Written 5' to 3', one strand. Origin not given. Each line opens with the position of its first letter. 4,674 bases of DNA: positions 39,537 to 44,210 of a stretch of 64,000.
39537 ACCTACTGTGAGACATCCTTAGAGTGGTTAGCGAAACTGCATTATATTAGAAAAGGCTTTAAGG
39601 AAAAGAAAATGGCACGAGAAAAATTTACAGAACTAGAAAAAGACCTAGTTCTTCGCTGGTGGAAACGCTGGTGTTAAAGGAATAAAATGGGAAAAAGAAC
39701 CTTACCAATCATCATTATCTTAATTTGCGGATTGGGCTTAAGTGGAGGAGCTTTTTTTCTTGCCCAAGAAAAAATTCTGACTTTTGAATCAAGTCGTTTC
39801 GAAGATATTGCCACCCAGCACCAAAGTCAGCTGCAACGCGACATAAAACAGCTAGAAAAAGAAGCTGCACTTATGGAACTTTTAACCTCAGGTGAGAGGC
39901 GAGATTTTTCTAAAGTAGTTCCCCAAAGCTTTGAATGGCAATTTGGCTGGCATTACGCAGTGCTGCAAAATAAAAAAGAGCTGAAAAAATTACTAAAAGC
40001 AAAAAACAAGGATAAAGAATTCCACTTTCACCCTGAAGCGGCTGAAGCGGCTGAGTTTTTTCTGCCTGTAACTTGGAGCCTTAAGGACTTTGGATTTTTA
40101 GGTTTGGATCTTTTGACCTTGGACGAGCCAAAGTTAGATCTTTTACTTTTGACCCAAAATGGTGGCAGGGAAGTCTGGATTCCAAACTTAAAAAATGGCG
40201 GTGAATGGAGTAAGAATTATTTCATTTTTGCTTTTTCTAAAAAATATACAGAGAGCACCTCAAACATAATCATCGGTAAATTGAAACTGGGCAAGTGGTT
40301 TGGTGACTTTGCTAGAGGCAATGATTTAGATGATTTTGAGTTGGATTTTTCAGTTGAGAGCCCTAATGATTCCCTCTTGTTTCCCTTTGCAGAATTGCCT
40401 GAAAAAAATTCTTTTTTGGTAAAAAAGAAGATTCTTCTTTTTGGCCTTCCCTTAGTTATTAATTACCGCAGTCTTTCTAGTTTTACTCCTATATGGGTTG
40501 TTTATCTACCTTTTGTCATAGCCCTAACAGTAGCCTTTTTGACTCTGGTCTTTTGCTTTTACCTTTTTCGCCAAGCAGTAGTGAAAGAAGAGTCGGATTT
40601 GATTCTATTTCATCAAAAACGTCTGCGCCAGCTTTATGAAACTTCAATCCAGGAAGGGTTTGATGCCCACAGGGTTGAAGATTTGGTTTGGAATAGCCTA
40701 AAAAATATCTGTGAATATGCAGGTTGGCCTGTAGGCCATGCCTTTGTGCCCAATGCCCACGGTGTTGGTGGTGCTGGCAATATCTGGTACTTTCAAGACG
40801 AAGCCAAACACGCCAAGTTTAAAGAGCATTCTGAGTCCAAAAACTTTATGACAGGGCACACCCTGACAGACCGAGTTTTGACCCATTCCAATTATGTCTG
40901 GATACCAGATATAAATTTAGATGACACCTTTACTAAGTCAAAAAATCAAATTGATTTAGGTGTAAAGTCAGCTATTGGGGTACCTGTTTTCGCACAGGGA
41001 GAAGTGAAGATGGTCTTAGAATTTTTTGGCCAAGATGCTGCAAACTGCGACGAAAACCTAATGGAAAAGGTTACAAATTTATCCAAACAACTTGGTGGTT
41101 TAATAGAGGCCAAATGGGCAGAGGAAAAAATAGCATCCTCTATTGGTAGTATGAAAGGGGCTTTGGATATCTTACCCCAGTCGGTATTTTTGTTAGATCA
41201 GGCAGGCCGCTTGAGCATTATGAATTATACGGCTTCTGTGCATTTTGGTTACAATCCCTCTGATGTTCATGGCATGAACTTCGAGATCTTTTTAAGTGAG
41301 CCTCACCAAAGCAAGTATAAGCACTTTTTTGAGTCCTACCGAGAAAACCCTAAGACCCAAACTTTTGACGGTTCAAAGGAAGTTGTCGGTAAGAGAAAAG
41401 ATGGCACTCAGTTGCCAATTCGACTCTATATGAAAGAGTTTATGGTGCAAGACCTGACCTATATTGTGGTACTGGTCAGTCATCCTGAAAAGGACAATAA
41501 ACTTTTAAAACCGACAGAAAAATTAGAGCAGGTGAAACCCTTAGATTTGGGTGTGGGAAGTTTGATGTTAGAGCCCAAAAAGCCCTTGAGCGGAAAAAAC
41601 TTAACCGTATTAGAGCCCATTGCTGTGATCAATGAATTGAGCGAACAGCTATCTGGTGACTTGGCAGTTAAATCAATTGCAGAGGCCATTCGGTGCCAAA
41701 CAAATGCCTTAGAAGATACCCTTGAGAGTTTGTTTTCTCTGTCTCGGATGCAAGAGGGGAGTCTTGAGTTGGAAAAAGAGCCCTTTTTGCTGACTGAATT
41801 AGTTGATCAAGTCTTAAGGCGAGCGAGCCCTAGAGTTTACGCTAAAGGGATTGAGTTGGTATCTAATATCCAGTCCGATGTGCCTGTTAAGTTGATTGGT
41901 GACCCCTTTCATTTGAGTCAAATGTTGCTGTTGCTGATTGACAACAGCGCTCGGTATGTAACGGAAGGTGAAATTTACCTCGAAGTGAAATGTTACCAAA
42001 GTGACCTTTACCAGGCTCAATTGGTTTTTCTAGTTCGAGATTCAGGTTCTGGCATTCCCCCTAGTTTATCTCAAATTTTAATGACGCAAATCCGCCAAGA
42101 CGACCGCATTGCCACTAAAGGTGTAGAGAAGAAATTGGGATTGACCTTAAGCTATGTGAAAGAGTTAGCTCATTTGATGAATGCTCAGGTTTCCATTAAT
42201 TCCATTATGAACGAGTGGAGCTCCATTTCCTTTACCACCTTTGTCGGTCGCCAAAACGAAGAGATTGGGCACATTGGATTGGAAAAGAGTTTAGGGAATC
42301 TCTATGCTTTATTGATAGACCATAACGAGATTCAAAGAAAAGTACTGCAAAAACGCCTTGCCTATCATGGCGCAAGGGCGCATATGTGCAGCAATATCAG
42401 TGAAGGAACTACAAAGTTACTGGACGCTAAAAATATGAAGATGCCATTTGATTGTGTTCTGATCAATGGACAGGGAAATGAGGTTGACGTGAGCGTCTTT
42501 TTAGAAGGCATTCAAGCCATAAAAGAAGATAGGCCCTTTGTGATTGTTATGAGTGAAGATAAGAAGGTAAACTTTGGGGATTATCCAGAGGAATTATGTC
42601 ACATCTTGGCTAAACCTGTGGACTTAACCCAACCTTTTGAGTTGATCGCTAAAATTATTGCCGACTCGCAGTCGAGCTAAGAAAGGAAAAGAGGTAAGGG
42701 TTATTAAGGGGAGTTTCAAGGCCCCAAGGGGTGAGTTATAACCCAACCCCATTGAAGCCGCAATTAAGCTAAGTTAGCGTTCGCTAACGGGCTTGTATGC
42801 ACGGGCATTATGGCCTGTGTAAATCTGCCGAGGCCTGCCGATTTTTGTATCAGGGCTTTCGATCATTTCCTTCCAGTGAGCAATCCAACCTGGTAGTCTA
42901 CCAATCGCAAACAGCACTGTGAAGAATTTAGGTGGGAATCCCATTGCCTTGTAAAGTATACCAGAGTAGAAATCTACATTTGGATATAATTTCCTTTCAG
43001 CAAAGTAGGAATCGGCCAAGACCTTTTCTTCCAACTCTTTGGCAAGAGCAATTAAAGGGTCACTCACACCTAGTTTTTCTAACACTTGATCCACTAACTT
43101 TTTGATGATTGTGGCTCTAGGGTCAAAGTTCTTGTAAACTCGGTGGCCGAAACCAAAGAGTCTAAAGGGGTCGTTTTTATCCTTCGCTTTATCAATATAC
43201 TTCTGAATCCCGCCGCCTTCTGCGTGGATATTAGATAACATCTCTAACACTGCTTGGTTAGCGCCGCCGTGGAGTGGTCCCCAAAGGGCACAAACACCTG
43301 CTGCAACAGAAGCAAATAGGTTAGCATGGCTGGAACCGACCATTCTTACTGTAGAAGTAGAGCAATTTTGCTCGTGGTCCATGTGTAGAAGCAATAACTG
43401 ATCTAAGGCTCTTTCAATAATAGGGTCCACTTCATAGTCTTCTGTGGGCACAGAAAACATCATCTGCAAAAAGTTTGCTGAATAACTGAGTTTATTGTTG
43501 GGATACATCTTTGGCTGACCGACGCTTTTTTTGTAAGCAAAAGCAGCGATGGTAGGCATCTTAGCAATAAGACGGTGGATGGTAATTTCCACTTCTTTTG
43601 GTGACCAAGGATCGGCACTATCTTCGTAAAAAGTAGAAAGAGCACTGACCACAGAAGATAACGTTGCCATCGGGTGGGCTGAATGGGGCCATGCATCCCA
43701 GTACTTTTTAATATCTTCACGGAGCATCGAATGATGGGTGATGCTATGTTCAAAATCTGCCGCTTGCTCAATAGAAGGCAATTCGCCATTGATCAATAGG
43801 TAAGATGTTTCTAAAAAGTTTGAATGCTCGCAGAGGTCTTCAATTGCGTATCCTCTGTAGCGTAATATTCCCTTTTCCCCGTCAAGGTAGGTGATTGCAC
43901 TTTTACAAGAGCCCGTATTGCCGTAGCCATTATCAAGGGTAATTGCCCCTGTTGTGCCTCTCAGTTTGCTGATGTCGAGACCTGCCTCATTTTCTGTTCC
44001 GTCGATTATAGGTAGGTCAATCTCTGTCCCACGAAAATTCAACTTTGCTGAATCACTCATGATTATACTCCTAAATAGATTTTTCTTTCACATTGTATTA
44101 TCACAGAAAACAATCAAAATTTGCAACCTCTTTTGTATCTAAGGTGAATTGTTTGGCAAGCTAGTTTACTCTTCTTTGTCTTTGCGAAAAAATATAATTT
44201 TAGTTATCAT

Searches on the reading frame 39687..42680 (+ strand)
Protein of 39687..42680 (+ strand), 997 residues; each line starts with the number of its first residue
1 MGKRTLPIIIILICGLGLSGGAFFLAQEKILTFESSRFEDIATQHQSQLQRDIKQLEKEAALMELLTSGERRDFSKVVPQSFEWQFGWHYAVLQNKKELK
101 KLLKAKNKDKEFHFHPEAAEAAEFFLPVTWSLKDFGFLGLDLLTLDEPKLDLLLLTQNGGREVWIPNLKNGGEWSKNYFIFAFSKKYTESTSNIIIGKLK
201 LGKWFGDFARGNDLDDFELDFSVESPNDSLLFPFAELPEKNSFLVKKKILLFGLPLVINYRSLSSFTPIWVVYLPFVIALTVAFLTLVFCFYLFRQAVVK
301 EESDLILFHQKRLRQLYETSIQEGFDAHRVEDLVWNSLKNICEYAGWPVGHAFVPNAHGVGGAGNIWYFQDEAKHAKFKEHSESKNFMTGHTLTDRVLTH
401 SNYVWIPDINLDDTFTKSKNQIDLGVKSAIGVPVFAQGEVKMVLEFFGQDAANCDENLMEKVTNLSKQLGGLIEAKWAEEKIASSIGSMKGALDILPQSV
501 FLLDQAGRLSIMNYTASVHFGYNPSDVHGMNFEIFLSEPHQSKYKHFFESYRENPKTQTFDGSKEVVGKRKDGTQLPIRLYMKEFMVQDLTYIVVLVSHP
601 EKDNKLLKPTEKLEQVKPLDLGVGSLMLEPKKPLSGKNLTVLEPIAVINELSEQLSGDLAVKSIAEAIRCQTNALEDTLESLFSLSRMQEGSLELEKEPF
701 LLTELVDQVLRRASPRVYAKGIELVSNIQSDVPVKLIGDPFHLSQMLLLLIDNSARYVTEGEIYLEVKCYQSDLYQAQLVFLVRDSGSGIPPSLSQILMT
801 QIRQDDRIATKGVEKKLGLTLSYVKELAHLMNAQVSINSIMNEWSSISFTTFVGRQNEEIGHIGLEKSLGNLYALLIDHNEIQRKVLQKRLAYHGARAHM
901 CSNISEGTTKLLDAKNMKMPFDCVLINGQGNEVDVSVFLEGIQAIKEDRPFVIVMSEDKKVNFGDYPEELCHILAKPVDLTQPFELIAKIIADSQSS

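Call 25: search_protein_families(library=pfam, proteins=[window:39687-42680:+], max_evalue=0.00001)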
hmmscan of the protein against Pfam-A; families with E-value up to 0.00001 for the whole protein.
window:39687-42680:+ (997 aa): 4 families
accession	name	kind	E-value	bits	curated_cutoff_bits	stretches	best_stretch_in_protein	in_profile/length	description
PF02518.31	HATPase_c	-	2e-11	44.8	26.4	1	738-850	1-106/111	Histidine kinase-, DNA gyrase B-, and HSP90-like ATPase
PF24820.1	Diguanyl_cycl_sensor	-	1.1e-08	35.4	28.1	1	494-593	3-104/109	Diguanylate cyclase-like sensor domain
PF13426.13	PAS_9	-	4.1e-07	30.6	27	1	497-589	1-88/103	PAS domain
PF00989.32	PAS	-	4.3e-07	30.4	22.6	1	492-586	6-97/113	PAS fold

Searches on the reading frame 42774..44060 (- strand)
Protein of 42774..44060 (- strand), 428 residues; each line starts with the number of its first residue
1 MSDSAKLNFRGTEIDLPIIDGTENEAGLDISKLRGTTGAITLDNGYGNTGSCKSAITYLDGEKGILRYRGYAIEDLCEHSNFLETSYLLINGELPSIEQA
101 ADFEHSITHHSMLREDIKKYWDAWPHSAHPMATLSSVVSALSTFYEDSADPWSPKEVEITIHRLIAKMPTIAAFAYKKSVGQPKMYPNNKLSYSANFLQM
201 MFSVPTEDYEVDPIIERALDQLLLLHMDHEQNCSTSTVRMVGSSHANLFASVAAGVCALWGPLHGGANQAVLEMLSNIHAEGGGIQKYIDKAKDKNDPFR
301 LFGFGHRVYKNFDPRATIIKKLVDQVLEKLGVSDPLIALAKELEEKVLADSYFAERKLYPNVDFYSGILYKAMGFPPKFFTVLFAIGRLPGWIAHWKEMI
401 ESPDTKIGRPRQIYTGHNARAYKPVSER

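Call 25: search_protein_families(library=pfam, proteins=[window:42774-44060:-], max_evalue=0.00001)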
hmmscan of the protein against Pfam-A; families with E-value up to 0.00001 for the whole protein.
window:42774-44060:- (428 aa): 1 family
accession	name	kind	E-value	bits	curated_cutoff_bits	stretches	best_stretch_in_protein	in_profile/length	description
PF00285.26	Citrate_synt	-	1.6e-137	458.8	27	1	45-411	1-357/357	Citrate synthase, C-terminal domain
